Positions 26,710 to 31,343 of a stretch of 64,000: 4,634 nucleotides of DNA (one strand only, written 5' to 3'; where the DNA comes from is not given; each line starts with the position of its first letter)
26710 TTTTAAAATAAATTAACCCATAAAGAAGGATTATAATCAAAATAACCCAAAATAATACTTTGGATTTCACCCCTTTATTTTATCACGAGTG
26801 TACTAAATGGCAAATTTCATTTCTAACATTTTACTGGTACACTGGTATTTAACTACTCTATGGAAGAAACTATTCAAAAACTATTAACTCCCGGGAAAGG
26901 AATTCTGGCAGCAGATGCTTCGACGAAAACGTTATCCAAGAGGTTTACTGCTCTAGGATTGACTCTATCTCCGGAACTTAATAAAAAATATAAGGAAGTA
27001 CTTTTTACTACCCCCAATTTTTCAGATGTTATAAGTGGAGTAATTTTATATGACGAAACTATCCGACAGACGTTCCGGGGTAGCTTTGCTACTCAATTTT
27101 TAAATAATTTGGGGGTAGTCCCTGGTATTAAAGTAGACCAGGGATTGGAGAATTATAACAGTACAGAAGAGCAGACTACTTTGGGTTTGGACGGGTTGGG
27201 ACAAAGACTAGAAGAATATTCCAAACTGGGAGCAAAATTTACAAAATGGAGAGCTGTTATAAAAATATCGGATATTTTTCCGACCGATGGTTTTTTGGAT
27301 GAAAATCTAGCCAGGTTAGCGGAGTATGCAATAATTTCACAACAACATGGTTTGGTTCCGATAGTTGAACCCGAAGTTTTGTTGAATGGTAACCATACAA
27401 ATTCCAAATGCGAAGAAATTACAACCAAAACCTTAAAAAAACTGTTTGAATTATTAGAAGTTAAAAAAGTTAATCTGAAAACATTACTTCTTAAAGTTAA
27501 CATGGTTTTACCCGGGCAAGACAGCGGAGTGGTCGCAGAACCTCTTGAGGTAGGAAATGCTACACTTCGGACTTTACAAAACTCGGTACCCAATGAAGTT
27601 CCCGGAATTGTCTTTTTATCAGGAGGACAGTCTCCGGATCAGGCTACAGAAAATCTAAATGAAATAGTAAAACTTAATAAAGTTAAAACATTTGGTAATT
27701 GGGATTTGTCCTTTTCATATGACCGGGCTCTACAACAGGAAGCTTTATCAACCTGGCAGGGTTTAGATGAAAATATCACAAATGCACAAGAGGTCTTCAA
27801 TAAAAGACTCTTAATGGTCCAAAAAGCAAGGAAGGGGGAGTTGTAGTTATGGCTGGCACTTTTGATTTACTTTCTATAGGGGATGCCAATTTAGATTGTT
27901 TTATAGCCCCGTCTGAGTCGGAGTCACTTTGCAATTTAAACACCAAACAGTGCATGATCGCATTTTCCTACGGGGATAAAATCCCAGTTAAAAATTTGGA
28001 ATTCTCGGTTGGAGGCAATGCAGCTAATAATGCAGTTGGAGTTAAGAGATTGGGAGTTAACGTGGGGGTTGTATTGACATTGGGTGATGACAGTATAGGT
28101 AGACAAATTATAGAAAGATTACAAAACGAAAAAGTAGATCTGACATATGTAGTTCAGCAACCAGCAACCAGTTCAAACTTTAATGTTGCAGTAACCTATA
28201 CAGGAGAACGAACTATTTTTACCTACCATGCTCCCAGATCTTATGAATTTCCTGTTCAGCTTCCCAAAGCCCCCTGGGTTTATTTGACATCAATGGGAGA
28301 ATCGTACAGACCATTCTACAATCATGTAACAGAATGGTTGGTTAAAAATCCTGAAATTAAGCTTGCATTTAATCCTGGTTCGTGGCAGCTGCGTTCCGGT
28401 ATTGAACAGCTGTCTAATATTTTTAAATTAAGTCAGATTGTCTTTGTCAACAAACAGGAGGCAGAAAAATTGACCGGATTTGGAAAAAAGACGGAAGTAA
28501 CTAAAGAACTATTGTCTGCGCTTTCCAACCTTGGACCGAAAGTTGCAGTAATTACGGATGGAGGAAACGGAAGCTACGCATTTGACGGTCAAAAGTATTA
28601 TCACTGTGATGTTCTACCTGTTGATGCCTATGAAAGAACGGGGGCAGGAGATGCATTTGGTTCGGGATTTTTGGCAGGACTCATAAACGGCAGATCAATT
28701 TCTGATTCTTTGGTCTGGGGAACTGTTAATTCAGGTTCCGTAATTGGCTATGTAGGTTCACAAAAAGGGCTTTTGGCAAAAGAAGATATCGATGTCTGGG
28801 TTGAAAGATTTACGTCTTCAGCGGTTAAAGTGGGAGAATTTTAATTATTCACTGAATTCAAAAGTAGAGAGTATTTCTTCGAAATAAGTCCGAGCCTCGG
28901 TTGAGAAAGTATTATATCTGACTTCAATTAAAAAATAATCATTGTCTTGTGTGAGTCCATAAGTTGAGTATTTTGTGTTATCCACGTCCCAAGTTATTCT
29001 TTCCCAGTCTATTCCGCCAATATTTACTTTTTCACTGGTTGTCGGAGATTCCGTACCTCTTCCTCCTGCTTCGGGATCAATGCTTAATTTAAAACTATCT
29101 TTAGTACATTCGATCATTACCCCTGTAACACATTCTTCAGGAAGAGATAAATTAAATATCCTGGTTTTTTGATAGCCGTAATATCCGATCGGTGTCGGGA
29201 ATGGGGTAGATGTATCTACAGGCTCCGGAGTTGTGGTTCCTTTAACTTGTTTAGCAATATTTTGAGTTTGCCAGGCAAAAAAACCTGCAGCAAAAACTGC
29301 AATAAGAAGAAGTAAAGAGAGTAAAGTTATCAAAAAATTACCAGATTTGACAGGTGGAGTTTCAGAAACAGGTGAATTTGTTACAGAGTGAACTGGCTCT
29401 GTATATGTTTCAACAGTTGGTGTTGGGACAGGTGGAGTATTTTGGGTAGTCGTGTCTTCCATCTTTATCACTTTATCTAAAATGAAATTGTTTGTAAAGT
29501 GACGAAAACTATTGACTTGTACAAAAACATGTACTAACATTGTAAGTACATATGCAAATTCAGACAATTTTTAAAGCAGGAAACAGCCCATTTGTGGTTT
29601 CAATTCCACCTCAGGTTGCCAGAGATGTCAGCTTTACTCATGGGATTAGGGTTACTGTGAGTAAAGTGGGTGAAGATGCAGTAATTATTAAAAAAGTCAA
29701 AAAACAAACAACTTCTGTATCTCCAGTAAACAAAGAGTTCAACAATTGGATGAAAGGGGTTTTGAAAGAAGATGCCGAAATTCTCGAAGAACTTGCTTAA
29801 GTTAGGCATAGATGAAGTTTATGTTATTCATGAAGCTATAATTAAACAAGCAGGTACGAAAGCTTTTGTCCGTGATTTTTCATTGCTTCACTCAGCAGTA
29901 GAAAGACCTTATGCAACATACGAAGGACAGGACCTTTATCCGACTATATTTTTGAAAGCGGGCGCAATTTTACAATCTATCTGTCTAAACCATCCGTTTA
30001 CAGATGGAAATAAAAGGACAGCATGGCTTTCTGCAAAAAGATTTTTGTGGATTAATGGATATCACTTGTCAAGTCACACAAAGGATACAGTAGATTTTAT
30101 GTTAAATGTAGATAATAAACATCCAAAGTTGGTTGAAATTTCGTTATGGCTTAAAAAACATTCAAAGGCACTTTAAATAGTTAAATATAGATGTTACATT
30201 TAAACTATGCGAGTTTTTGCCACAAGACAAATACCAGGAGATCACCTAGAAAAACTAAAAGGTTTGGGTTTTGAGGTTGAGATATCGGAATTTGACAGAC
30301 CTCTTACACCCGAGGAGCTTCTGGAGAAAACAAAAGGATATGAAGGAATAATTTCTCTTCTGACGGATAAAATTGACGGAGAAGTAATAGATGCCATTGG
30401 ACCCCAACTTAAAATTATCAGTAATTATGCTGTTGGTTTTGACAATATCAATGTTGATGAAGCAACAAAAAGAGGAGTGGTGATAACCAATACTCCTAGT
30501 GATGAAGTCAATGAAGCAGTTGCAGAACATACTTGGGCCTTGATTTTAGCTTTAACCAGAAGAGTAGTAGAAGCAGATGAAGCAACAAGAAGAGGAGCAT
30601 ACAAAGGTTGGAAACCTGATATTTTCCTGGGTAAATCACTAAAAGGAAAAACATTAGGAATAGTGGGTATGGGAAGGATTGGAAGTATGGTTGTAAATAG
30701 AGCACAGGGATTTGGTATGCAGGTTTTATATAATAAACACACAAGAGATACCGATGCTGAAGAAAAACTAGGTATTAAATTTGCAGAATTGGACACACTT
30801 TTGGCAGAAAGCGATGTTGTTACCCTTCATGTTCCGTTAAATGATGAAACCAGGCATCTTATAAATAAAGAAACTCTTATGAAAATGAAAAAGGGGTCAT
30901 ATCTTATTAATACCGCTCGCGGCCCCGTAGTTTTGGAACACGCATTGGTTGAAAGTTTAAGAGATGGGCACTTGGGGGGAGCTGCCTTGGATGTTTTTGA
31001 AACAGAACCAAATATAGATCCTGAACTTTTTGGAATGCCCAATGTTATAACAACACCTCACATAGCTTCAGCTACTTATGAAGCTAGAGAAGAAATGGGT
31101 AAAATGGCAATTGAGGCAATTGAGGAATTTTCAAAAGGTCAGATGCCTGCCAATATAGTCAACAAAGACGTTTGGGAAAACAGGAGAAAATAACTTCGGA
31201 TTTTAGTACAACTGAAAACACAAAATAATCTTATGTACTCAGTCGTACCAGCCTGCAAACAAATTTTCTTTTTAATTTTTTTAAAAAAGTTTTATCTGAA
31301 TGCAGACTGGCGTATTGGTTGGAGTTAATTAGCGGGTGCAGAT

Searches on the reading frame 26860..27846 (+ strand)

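Call 70: search_protein_families(library=pfam, proteins=[window:26860-27846:+], max_evalue=0.001)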
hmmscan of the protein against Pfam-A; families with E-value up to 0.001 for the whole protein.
window:26860-27846:+ (328 aa): 1 family
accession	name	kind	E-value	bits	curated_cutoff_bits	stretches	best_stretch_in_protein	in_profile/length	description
PF00274.25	Glycolytic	-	9.2e-106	354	22.2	1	2-327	3-328/349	Fructose-bisphosphate aldolase class-I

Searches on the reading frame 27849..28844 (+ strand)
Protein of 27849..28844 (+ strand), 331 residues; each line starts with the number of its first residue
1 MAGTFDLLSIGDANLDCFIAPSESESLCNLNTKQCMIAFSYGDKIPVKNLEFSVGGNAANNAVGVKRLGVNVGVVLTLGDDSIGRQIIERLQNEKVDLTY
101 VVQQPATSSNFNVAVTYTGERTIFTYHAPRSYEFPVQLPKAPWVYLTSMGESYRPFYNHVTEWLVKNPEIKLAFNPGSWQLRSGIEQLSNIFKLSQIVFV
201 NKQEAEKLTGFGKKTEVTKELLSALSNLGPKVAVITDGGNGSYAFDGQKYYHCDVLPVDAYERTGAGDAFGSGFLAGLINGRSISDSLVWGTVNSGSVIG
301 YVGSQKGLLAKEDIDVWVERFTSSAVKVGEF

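Call 70: search_protein_families(library=pfam, proteins=[window:27849-28844:+], max_evalue=0.001)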
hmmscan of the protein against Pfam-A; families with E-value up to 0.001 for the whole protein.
window:27849-28844:+ (331 aa): 2 families
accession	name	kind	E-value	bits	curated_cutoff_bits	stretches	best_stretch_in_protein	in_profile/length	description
PF00294.29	PfkB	-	3.9e-42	145.1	25.8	1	38-307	16-298/302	pfkB family carbohydrate kinase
PF08543.17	Phos_pyr_kin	-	1.3e-05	25.1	27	1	185-289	109-222/246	Phosphomethylpyrimidine kinase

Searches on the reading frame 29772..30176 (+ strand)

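Call 70: search_protein_families(library=pfam, proteins=[window:29772-30176:+], max_evalue=0.001)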
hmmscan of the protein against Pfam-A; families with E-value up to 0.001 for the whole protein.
window:29772-30176:+ (134 aa): 1 family
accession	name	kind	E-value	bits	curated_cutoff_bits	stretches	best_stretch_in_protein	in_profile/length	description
PF02661.23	Fic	-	5.9e-17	62.7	24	1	13-92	4-93/93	Fic/DOC family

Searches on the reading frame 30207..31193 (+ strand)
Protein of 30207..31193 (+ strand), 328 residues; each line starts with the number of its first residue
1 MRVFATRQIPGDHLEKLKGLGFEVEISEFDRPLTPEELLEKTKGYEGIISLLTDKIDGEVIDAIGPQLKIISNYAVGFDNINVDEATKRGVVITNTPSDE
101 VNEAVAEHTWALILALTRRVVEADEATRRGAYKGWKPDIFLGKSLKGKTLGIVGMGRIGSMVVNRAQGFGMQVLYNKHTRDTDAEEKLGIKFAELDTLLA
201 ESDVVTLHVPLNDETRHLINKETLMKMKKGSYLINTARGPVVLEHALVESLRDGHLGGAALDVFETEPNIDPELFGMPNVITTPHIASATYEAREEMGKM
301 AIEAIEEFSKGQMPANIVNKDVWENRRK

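Call 70: search_protein_families(library=pfam, proteins=[window:30207-31193:+], max_evalue=0.001)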
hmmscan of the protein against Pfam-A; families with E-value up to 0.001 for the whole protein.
window:30207-31193:+ (328 aa): 4 families
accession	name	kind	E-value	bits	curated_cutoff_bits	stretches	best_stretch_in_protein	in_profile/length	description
PF02826.25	2-Hacid_dh_C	-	1.2e-64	217.4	25.1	1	111-287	2-178/178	D-isomer specific 2-hydroxyacid dehydrogenase, NAD binding domain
PF00389.36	2-Hacid_dh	-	4.2e-30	104.6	24.6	1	13-319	11-134/134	D-isomer specific 2-hydroxyacid dehydrogenase, catalytic domain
PF07991.19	KARI_N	-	1.1e-05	25.5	20.6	1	145-234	2-92/165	Acetohydroxy acid isomeroreductase, NADPH-binding domain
PF03446.21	NAD_binding_2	-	2.2e-05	25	21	1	150-236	2-92/161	NAD binding domain of 6-phosphogluconate dehydrogenase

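Call 96: search_protein_families(library=pfam, alignment_id=A10, max_evalue=0.0001)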
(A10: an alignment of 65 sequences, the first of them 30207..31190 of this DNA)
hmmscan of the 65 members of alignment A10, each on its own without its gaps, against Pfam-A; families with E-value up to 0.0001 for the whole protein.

A. member 1, window:30207-31190:+ (328 aa): 4 families
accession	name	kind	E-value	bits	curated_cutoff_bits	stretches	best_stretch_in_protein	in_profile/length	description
PF02826.25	2-Hacid_dh_C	-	1.2e-64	217.4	25.1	1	111-287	2-178/178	D-isomer specific 2-hydroxyacid dehydrogenase, NAD binding domain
PF00389.36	2-Hacid_dh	-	4.2e-30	104.6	24.6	1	13-319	11-134/134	D-isomer specific 2-hydroxyacid dehydrogenase, catalytic domain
PF07991.19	KARI_N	-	1.1e-05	25.5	20.6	0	145-234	2-92/165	Acetohydroxy acid isomeroreductase, NADPH-binding domain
PF03446.21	NAD_binding_2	-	2.2e-05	25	21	1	150-236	2-92/161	NAD binding domain of 6-phosphogluconate dehydrogenase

B. families by the number of members that match (of 65 scanned): 37 families (the first 25 are shown)
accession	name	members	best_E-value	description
PF02826.25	2-Hacid_dh_C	2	1e-65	D-isomer specific 2-hydroxyacid dehydrogenase, NAD binding domain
PF13354.11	Beta-lactamase2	2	1.1e-51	Beta-lactamase enzyme family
PF00389.36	2-Hacid_dh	2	4.2e-30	D-isomer specific 2-hydroxyacid dehydrogenase, catalytic domain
PF06182.17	ABC2_membrane_6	2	2.3e-27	ABC-2 family transporter protein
PF07991.19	KARI_N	2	1.1e-05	Acetohydroxy acid isomeroreductase, NADPH-binding domain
PF03446.21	NAD_binding_2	2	2.2e-05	NAD binding domain of 6-phosphogluconate dehydrogenase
PF21850.2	DUF6909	1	9e-157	Family of unknown function (DUF6909)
PF06723.19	MreB_Mbl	1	1.7e-132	MreB/Mbl protein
PF01434.24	Peptidase_M41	1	7.9e-61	Peptidase family M41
PF00912.28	Transgly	1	1.8e-60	Transglycosylase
PF13793.12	Pribosyltran_N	1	3.7e-49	N-terminal domain of ribose phosphate pyrophosphokinase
PF00294.29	PfkB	1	2.5e-43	pfkB family carbohydrate kinase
PF03808.19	Glyco_tran_WecG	1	9.2e-43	Glycosyl transferase WecG/TagA/CpsF family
PF00004.35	AAA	1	2.1e-41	ATPase family associated with various cellular activities (AAA)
PF22505.1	RNase_J_b_CASP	1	1.2e-33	Ribonuclease J, beta-CASP domain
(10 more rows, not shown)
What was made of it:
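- The pair sits among housekeeping genes (call 96). The neighbours are core housekeeping genes rather than defence islands (call 96).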
